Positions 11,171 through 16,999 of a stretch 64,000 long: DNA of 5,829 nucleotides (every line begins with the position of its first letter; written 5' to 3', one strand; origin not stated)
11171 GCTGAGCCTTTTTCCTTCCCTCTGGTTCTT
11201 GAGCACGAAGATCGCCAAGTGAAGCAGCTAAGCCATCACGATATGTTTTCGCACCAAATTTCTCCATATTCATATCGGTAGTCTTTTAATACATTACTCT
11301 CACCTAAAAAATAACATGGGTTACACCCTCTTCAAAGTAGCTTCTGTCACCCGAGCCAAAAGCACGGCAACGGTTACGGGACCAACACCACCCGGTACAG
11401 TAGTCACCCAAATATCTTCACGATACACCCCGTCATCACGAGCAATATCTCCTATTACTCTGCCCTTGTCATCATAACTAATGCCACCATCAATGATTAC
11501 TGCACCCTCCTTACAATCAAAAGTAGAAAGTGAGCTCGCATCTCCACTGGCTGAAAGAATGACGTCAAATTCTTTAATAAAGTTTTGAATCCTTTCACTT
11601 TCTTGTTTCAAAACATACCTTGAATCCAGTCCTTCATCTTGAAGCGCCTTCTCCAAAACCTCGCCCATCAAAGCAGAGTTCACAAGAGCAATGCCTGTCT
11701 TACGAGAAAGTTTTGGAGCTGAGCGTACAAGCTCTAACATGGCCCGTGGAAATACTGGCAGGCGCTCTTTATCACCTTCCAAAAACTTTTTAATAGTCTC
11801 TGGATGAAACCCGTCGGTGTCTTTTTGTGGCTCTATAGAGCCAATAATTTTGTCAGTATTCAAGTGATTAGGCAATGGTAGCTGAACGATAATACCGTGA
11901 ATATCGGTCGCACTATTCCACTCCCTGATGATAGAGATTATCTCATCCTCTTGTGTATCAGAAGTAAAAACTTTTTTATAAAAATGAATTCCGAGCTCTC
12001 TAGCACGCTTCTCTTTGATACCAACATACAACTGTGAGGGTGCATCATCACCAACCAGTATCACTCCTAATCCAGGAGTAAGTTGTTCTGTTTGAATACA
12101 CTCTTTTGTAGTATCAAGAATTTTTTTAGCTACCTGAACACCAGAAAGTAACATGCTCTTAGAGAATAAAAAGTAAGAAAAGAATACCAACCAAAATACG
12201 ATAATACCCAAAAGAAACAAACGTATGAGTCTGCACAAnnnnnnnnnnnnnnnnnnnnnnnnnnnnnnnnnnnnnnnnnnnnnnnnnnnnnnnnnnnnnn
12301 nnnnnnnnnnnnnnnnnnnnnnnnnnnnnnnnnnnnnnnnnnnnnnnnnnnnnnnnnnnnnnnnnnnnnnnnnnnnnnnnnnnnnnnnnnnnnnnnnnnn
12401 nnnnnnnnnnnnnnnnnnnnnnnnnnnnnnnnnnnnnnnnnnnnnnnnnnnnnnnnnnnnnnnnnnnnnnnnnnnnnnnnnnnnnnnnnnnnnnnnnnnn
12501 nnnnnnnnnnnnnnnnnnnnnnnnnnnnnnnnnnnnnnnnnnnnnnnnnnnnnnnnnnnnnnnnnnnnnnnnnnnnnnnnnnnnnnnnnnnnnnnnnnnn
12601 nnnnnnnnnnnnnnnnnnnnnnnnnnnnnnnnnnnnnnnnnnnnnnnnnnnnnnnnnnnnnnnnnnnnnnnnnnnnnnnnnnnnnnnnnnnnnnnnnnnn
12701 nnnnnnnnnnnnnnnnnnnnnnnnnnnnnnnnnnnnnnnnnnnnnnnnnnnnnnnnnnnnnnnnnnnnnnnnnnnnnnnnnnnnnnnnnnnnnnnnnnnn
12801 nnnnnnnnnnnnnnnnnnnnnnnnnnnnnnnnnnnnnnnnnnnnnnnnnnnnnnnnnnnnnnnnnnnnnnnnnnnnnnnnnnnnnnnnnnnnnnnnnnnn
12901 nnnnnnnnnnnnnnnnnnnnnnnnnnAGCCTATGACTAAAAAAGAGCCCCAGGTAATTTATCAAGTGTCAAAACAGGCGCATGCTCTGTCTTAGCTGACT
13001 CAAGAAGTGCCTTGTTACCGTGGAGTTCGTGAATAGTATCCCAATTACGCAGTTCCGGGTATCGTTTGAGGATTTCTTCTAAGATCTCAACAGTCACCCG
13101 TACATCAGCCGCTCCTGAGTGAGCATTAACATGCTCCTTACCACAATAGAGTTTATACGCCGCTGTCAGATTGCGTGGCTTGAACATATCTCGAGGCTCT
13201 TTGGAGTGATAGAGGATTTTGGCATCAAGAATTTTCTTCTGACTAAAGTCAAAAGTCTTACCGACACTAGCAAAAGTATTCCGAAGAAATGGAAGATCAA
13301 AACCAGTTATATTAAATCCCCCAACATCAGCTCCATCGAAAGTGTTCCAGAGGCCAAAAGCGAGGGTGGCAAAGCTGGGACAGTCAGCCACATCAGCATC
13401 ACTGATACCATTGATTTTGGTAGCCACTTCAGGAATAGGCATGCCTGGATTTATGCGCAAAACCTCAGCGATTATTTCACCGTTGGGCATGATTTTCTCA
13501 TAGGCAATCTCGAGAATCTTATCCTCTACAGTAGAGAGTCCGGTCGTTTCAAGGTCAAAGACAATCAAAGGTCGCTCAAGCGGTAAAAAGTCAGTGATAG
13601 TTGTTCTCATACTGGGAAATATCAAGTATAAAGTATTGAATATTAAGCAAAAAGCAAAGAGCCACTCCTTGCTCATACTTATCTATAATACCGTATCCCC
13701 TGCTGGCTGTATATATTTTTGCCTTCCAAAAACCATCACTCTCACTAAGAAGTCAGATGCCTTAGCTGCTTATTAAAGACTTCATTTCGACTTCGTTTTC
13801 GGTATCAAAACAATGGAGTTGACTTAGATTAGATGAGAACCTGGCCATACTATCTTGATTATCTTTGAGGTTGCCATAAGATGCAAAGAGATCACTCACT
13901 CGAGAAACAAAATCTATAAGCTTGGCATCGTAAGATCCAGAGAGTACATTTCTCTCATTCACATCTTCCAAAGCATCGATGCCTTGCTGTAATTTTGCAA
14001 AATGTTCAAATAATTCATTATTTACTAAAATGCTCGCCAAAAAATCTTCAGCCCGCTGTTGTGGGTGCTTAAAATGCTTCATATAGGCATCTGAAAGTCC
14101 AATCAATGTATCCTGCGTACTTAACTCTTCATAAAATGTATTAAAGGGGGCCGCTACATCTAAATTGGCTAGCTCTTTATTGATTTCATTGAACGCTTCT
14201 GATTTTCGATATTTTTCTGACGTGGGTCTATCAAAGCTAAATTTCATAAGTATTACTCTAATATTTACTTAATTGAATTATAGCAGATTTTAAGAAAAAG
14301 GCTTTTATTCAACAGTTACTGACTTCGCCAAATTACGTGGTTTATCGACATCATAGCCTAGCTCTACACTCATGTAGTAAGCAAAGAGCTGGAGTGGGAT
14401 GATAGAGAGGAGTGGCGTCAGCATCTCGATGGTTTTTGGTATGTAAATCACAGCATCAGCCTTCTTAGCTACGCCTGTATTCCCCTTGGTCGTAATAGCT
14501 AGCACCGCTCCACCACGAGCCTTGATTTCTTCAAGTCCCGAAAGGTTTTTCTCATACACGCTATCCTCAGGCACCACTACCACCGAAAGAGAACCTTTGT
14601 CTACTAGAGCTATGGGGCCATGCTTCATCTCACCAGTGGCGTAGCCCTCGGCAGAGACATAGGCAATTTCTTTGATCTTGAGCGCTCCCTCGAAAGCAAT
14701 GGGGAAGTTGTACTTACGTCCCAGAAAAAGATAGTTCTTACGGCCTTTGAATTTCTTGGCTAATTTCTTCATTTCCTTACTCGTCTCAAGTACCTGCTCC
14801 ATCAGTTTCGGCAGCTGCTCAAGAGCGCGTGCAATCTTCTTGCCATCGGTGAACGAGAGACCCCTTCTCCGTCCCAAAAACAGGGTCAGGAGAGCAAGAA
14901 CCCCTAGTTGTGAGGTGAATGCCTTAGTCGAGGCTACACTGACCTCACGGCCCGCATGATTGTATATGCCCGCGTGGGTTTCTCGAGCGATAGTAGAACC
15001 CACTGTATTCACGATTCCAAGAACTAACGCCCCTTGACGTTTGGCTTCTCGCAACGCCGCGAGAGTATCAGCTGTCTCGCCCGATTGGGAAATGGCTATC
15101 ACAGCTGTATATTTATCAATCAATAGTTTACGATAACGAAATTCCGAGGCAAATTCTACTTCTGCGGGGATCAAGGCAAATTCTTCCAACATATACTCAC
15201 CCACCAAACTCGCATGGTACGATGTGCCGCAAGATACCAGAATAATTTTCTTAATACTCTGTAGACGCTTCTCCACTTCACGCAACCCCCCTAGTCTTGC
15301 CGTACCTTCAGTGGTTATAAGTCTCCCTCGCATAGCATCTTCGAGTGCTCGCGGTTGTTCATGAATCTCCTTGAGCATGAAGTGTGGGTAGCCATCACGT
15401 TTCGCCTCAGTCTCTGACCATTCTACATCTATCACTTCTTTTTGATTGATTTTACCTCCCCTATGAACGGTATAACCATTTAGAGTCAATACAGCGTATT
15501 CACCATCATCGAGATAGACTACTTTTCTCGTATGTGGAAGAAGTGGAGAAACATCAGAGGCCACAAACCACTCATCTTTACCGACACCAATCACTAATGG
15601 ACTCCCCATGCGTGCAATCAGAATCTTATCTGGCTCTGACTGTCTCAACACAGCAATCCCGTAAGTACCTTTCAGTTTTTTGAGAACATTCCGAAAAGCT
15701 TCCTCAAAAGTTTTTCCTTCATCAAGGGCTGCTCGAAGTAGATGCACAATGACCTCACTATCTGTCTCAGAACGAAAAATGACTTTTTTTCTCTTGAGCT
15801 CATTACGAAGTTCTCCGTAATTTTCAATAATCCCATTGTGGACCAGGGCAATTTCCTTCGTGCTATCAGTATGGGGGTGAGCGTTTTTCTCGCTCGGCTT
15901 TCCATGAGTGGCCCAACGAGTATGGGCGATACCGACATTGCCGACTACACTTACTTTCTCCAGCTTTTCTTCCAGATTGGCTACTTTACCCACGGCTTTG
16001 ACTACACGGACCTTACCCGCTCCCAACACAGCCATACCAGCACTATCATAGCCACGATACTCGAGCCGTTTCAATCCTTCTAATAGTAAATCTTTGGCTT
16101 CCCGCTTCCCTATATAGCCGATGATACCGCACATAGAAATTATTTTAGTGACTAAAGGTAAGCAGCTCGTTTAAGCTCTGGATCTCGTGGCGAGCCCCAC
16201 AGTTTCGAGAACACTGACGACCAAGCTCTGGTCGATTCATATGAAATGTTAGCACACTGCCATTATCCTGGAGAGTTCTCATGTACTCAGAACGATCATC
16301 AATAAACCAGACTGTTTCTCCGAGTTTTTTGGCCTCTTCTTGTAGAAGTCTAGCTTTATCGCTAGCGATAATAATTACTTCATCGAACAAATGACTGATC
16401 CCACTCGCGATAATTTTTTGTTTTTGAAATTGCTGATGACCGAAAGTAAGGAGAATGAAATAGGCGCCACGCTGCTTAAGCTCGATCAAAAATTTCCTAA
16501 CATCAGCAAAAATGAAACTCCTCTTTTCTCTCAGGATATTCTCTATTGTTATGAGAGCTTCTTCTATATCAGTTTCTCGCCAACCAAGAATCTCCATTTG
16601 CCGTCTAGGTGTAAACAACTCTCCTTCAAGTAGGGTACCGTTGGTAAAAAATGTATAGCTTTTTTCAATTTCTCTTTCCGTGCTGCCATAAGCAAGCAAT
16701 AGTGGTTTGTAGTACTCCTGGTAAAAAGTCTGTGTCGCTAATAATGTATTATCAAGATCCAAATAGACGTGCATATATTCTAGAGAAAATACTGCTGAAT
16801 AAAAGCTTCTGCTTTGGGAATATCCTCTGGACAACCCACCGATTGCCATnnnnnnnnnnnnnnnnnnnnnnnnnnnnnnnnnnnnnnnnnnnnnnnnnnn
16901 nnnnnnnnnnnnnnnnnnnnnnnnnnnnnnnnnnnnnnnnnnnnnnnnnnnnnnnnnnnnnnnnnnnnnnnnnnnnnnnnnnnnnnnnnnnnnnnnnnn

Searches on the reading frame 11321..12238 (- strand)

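Call 66: search_protein_families(library=pfam, proteins=[window:11321-12238:-], max_evalue=0.00001)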
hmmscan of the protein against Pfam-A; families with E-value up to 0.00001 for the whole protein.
window:11321-12238:- (305 aa): 2 families
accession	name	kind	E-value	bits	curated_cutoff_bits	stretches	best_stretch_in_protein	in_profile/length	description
PF00763.28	THF_DHG_CYH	-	2e-31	109.1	32.8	1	31-142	1-115/115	Tetrahydrofolate dehydrogenase/cyclohydrolase, catalytic domain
PF02882.25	THF_DHG_CYH_C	-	5.8e-21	74.9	27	1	145-302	1-157/160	Tetrahydrofolate dehydrogenase/cyclohydrolase, NAD(P)-binding domain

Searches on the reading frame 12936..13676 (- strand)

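Call 66: search_protein_families(library=pfam, proteins=[window:12936-13676:-], max_evalue=0.00001)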
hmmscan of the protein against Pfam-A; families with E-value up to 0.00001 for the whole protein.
window:12936-13676:- (246 aa): 1 family
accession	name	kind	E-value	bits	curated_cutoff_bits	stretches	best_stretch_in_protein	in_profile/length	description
PF00929.31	RNase_T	-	6.8e-17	62.9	24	1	38-199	1-164/164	Exonuclease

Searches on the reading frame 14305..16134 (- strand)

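Call 66: search_protein_families(library=pfam, proteins=[window:14305-16134:-], max_evalue=0.00001)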
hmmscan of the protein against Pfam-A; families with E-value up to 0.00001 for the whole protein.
window:14305-16134:- (609 aa): 3 families
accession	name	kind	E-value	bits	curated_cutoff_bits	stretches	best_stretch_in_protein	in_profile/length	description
PF01380.27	SIS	-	1.3e-53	180.7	25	2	291-417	2-129/131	SIS domain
PF13522.11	GATase_6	-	1.8e-21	76.9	27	1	62-193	7-129/130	Glutamine amidotransferase domain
PF13537.11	GATase_7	-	1.2e-16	61.2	25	1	79-199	7-122/123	Glutamine amidotransferase domain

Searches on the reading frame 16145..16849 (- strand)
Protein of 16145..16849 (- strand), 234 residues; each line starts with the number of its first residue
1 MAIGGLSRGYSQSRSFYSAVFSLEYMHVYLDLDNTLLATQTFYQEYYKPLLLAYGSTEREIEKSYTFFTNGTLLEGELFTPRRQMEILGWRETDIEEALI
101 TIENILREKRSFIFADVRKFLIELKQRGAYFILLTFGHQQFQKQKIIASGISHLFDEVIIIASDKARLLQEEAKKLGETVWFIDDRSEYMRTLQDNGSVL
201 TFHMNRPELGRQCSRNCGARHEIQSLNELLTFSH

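Call 67: search_protein_families(library=pfam, proteins=[window:16145-16849:-], max_evalue=0.00001)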
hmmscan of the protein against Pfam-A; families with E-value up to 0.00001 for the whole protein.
window:16145-16849:- (234 aa): 2 families
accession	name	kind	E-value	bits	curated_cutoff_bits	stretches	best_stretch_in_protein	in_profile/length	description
PF00702.32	Hydrolase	-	1e-09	39.5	26.4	1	27-186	3-180/191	haloacid dehalogenase-like hydrolase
PF13419.12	HAD_2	-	3.7e-07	30.9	23.8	1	31-160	4-127/178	Haloacid dehalogenase-like hydrolase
